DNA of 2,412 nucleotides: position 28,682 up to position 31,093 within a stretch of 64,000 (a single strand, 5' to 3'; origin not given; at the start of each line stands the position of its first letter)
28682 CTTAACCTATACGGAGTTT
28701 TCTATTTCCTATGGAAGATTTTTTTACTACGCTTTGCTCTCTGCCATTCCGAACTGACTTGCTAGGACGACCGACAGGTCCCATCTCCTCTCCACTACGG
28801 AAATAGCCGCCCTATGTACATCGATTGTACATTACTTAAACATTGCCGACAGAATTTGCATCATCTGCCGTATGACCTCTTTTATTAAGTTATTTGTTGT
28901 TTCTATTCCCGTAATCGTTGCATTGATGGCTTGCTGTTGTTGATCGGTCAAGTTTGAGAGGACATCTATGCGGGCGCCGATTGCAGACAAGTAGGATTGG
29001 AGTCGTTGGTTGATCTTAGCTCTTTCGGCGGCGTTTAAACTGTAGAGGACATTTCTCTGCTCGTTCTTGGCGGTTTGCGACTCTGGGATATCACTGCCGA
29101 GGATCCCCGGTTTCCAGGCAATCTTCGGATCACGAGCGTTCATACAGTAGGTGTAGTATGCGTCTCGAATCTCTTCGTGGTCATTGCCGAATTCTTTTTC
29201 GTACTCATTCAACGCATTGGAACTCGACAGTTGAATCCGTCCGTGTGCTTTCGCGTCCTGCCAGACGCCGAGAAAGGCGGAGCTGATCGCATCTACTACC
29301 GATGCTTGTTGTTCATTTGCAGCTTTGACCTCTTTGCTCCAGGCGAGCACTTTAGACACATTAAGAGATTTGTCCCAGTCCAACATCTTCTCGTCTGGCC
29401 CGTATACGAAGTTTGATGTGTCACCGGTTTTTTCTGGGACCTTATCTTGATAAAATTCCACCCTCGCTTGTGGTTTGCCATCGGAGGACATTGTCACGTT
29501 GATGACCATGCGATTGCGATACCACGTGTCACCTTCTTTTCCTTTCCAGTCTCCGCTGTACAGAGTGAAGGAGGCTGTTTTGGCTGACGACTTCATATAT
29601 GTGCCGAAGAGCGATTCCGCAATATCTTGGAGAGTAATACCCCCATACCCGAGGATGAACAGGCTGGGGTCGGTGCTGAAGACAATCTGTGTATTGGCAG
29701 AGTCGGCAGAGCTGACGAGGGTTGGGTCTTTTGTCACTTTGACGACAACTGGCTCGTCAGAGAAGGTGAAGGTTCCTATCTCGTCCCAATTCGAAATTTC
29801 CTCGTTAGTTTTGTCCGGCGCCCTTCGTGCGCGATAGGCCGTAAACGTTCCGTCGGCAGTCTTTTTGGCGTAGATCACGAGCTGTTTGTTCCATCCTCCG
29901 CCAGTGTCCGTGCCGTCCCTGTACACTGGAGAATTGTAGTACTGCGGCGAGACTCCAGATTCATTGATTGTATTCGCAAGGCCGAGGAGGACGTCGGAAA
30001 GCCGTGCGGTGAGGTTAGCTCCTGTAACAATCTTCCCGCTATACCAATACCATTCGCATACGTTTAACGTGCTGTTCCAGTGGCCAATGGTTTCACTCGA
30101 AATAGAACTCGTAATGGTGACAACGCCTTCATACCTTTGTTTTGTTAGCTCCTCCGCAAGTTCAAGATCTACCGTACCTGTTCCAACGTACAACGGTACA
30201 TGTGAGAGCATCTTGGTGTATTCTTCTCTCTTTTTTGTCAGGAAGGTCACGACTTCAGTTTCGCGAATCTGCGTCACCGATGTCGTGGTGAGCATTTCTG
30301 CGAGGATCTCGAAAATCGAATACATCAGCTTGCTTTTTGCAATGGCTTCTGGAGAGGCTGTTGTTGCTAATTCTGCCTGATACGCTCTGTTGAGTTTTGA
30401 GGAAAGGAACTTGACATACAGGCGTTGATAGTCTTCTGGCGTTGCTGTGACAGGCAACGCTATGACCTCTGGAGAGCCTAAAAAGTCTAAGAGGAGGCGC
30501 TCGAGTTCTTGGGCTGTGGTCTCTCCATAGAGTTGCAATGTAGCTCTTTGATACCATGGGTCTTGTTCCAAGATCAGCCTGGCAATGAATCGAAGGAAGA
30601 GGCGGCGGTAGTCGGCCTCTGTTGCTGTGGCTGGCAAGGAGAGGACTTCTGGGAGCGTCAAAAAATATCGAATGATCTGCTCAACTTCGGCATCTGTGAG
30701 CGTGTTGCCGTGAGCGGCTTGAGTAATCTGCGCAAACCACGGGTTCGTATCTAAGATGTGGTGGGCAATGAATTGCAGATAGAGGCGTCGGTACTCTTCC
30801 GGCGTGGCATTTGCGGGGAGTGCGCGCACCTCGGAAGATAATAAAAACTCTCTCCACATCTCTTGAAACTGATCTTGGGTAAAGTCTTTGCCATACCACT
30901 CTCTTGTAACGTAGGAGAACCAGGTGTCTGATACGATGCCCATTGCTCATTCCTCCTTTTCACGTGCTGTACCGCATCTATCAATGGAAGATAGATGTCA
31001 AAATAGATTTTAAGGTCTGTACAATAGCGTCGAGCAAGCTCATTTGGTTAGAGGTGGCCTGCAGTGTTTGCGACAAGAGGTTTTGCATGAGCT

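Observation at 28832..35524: Three tandem paralogues with variable-number N-terminal repeats and axial-protein-like termini, sitting in the tip/filament (SctA) position of a chlamydial T3SS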

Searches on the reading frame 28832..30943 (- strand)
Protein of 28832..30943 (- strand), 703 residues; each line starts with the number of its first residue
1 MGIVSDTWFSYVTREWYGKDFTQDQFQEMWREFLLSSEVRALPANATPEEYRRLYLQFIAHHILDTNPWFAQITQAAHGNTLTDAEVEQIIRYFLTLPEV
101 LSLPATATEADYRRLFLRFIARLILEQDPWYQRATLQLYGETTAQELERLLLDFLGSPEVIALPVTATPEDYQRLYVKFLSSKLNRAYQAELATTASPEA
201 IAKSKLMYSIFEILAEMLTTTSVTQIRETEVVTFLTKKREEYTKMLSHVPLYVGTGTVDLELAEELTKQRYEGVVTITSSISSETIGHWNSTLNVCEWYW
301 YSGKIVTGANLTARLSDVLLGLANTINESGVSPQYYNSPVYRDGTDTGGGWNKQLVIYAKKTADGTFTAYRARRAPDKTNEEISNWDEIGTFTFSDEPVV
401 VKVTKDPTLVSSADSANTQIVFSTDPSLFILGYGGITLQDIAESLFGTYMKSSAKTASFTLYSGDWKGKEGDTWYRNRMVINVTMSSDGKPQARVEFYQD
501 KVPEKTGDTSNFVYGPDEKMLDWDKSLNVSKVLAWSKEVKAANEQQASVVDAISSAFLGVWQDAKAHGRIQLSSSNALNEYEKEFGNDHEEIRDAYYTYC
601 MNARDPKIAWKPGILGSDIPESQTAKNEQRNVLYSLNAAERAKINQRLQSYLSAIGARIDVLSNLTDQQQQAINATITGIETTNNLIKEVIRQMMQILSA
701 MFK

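Call 8: search_protein_families(library=pfam, proteins=[window:28832-30943:-], max_evalue=0.01)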
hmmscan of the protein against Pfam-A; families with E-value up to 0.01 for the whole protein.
window:28832-30943:- (703 aa): 0 families

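Call 9: search_protein_families(library=ncbifam, proteins=[window:28832-30943:-], max_evalue=0.01)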
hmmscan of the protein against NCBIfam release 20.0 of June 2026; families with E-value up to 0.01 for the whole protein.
window:28832-30943:- (703 aa): 0 families

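Call 15: find_homologous_proteins(query=A1, max_evalue=0.001)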
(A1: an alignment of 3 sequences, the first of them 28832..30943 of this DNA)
Query A1 (3 sequences) (703 aa, profile of the alignment): 11 proteins with E <= 0.001 among 8000 candidates.
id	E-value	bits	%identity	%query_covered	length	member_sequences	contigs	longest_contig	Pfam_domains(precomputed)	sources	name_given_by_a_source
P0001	0.0e+0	1015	100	100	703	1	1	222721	-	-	-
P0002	9.9e-146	505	55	100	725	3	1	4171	-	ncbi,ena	-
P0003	9.8e-140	485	55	100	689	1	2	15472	-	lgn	-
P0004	1.8e-139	484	54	100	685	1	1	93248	-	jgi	jgi:flagellar hook-basal body complex protein FliE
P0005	3.7e-124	434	49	100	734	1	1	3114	-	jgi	jgi:hypothetical protein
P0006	1.6e-107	379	46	100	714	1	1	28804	-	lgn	-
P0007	2.4e-89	319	43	100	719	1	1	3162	-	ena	-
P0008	1.8e-88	316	51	84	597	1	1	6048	-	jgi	jgi:hypothetical protein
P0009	3.4e-88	315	42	100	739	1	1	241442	-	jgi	jgi:hypothetical protein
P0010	4.4e-35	139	37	38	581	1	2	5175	-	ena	-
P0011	1.5e-31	128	36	39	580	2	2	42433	-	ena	-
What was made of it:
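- Closest known: Flagellar axial proteins. Same: One JGI record calls an orthologue 'FliE' (call 15).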

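Call 16: find_encoding_contigs(protein=P0009, flank=10000, max_places=3)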
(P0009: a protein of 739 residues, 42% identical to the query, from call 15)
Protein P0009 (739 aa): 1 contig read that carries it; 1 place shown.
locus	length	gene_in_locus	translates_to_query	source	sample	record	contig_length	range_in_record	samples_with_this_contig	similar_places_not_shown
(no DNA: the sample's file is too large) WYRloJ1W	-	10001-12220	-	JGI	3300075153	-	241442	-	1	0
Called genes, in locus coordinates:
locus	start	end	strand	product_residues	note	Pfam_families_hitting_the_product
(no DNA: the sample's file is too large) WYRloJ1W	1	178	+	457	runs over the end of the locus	PF05697:Trigger_N, PF05698:Trigger_C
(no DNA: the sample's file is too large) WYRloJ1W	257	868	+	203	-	PF00574:CLP_protease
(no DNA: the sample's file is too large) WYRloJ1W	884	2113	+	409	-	PF06689:zf-C4_ClpX, PF05496:RuvB_N (weak), PF01078:Mg_chelatase (faint), PF00004:AAA, PF07724:AAA_2, PF07728:AAA_5 (faint), PF10431:ClpB_D2-small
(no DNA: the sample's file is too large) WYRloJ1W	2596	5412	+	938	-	-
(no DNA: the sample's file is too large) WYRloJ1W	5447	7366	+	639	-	-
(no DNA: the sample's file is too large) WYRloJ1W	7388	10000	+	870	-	-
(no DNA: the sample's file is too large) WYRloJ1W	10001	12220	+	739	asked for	-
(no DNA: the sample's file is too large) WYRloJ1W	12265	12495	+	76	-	-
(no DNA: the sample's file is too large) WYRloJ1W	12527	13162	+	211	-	PF07720:TPR_3 (faint)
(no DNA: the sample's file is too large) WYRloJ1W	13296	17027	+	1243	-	-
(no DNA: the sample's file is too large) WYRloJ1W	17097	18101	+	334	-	-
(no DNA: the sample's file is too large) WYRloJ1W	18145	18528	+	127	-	PF05932:CesT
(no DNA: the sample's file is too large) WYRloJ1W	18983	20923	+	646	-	PF16697:Yop-YscD_cpl, PF00498:FHA, PF23863:CdsD_PD1, PF22598:CdsD_PD2, PF23862:CdsD_C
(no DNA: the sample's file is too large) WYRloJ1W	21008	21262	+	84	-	PF17376:DUF5398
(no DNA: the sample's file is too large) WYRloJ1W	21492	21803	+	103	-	PF17401:DUF5407, PF09392:T3SS_needle_F (weak)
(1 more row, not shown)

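Call 17: find_encoding_contigs(protein=P0004, flank=10000, max_places=3)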
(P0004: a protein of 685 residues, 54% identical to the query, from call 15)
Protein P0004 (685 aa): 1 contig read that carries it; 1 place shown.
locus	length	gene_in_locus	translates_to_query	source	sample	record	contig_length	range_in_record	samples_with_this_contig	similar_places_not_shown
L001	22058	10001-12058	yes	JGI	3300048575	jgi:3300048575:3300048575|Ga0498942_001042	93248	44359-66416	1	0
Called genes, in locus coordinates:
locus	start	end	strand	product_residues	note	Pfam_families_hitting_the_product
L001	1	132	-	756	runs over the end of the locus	PF04055:Radical_SAM, PF13353:Fer4_12 (weak), PF13186:SPASM (weak)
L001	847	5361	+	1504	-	-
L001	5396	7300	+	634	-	-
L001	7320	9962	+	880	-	-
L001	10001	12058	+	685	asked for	-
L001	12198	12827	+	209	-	PF07719:TPR_2 (faint), PF07720:TPR_3 (faint)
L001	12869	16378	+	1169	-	-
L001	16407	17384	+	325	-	-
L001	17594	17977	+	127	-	PF05932:CesT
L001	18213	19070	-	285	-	PF08843:AbiEii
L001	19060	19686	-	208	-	-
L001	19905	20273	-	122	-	-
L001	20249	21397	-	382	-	PF00561:Abhydrolase_1, PF12146:Hydrolase_4, PF12697:Abhydrolase_6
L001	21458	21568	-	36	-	-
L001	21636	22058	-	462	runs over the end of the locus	PF00144:Beta-lactamase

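Call 18: find_encoding_contigs(protein=P0011, flank=10000, max_places=3)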
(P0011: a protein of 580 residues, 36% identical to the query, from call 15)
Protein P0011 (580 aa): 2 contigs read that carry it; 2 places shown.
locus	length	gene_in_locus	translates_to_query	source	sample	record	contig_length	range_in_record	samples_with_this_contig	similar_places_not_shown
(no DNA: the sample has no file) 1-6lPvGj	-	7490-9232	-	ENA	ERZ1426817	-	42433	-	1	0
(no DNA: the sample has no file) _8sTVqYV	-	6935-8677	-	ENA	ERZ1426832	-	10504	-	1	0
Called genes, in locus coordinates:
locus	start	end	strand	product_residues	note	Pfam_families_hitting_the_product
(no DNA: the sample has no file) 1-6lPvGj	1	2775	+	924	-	?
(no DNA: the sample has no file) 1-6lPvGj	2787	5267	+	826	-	-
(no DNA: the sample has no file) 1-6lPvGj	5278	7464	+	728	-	-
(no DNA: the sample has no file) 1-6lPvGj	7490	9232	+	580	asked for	-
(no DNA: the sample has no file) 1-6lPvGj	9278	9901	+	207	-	PF12895:ANAPC3 (faint), PF07719:TPR_2 (faint)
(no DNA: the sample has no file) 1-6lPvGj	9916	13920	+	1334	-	-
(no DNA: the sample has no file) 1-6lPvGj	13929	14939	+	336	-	-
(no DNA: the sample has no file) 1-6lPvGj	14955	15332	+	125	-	PF05932:CesT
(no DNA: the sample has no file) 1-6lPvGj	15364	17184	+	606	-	PF16697:Yop-YscD_cpl, PF00498:FHA, PF23863:CdsD_PD1, PF22598:CdsD_PD2, PF23862:CdsD_C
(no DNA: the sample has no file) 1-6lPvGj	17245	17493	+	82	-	PF17376:DUF5398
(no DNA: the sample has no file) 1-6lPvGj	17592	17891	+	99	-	PF17401:DUF5407, PF09392:T3SS_needle_F (weak)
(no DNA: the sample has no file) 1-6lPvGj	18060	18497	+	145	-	PF13432:TPR_16 (faint), PF14559:TPR_19 (faint)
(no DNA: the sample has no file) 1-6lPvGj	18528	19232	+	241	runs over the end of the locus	-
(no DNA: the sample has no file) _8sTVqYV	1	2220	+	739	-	?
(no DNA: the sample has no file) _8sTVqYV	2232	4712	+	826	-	-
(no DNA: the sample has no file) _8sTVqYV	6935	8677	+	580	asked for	-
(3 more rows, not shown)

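Call 27: list_cluster_members(proteins=[P0002, P0018, P0020, P0022])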
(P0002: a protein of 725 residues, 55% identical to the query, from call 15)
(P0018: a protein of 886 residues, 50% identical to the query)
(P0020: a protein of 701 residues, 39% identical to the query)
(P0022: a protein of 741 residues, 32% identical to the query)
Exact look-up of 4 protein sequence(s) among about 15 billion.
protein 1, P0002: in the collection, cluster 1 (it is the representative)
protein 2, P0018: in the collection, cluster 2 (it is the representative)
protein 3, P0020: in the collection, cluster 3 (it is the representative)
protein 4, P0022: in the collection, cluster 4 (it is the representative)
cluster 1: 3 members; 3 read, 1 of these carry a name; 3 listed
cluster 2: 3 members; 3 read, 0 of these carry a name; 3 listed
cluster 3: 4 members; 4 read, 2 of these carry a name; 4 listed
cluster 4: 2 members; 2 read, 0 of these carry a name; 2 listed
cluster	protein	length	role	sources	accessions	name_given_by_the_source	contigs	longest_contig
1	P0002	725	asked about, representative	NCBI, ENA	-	-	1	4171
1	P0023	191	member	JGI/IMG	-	hypothetical protein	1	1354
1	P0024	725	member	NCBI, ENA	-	-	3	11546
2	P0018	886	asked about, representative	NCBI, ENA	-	-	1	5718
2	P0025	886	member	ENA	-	-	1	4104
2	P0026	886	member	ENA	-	-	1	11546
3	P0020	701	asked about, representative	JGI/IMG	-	hypothetical protein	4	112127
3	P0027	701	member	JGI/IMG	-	hypothetical protein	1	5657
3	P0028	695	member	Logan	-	-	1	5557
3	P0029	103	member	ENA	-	-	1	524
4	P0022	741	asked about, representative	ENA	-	-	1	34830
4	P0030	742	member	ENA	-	-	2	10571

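Call 48: predict_structure(alignment_id=A4)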
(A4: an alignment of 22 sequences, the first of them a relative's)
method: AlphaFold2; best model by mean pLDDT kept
length: 703 residues; sequences in the alignment: 22
mean_pLDDT: 70.6   pTM: 0.40
mean pLDDT of the five models: 70.6, 68.0, 66.9, 65.6, 60.4
residues with pLDDT >= 90: 77; 70-90: 328; 50-70: 182; < 50: 116
segments of 3 or more residues with pLDDT < 50: 188-205, 220-223, 248-261, 267-278, 399-414, 516-519, 611-640, 697-703
pLDDT, mean of each block of 10 residues (from residue 1): 62 79 77 85 82 87 82 74 84 87 81 82 72 69 71 72 63 73 56 40 48 50 52 61 53 44 50 45 75 84 73 83 85 89 64 89 89 87 88 68 43 55 88 76 84 84 72 82 92 95 78 59 78 95 92 96 90 77 64 68 76 40 37 40 54 63 60 57 54 50 39
secondary structure, 60 per line:
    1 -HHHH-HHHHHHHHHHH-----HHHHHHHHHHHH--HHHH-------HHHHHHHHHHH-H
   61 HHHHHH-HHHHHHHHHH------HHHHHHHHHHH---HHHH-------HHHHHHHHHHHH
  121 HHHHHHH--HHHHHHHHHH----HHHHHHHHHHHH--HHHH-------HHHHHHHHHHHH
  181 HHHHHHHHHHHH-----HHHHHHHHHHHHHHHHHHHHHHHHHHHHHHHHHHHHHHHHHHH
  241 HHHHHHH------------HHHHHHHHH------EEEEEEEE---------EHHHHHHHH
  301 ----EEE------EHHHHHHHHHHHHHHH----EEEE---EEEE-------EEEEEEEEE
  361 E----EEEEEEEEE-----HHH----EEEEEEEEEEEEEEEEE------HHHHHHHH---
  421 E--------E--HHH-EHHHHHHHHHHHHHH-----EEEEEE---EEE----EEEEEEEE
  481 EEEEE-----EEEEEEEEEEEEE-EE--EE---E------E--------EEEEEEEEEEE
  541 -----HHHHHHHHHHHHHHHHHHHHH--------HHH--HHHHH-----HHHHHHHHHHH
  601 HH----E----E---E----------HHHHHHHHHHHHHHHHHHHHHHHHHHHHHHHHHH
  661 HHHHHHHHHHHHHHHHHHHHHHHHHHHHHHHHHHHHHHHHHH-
elements in order (helices of 4 or more, strands of 3 or more residues): H2-5 H7-17 H23-34 H37-40 H48-58 H60-66 H68-77 H84-94 H98-101 H109-127 H130-139 H144-155 H158-161 H169-192 H198-247 H260-268 E275-282 H293-300 E305-307 H315-329 E334-337 E341-344 E352-361 E366-374 E387-403 H410-417 H438-451 E457-462 E466-468 E473-485 E491-503 E530-540 H546-566 H580-584 H590-602 H627-702
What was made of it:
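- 28832..30943 (-): Paralogue C (703 aa).
- Three N-terminal units: aa 1-192, nt 30368-30943.
- 'SPEA' helix: aa 193-247, nt 30203-30367.
- Enlarged core with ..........: aa 248-626, nt 29066-30202.
- C-terminal helix: aa 627-703, nt 28835-29065. AF2 model: pLDDT 70.6, helices 198-247 and 627-702 (call 48).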

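Call 51: fold_search(model_id=the predicted structure, library=pdb)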
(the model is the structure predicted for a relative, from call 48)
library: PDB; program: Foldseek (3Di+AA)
matches with E <= 10: 701; with E <= 0.001: 0
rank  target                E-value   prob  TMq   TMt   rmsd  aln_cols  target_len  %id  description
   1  7zmf_B                5.5e-03  0.47  0.09  0.18  25.9       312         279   12  Dehydratase domain of module 3 from Brevibacillus Brevis orphan BGC11 (released 2022-09-21)
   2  7zsk_A                5.5e-03  0.47  0.09  0.05  26.4       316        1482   13  K3DAK4 bimodule core of BGC11 from Brevibacillus brevis. (released 2022-09-21)
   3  5tz5_A                6.7e-03  0.38  0.08  0.17  27.0       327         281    8  Crystal Structure of CurK Dehydratase H996F Inactive Mutant (released 2017-01-11)
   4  5tz7_A                8.2e-03  0.33  0.08  0.17  26.3       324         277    8  Crystal Structure of CurK Dehydratase D1169N Inactive Mutant (released 2017-01-11)
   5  3kg9_A                9.1e-03  0.33  0.08  0.16  26.7       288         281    9  Dehydratase domain from CurK module of Curacin polyketide synthase (released 2010-01-19)
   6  3b7k_C                2.0e-02  0.23  0.07  0.16  27.9       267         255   11  Human Acyl-coenzyme A thioesterase 12 (released 2007-11-13)
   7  9enr_A                2.1e-02  0.12  0.09  0.06  37.4       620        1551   11  Vitellogenin from the honey bee hemolymph (released 2025-03-26)
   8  3b7k_A                3.0e-02  0.16  0.07  0.15  28.0       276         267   10  Human Acyl-coenzyme A thioesterase 12 (released 2007-11-13)
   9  3b7k_B                3.2e-02  0.14  0.07  0.15  28.4       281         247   10  Human Acyl-coenzyme A thioesterase 12 (released 2007-11-13)
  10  7zsk_B                3.5e-02  0.25  0.09  0.05  25.6       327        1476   10  K3DAK4 bimodule core of BGC11 from Brevibacillus brevis. (released 2022-09-21)
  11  8ow1_PP               3.5e-02  0.20  0.07  0.15  26.6       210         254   12  Cryo-EM structure of the yeast Inner kinetochore bound to a CENP-A nucleosome. (released 2023-08-09)
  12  7zmf_A                4.7e-02  0.23  0.09  0.20  26.2       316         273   11  Dehydratase domain of module 3 from Brevibacillus Brevis orphan BGC11 (released 2022-09-21)
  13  8qk4_B                5.2e-02  0.30  0.09  0.18  24.3       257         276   11  Dehydratase domain (PksJ DH1) from the bacillaene trans-AT PKS (released 2024-09-25)
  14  9b85_N                5.2e-02  0.25  0.09  0.17  32.6       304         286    9  Cryo-EM structure of human dynactin complex bound to Chlamydia effector Dre1 (released 2025-04-16)
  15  8qk4_A                5.2e-02  0.16  0.09  0.17  24.6       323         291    9  Dehydratase domain (PksJ DH1) from the bacillaene trans-AT PKS (released 2024-09-25)
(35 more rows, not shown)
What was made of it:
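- On Tip proteins LcrV / IpaD-SipD-BipD: The 703-aa model gives the same result (call 51).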
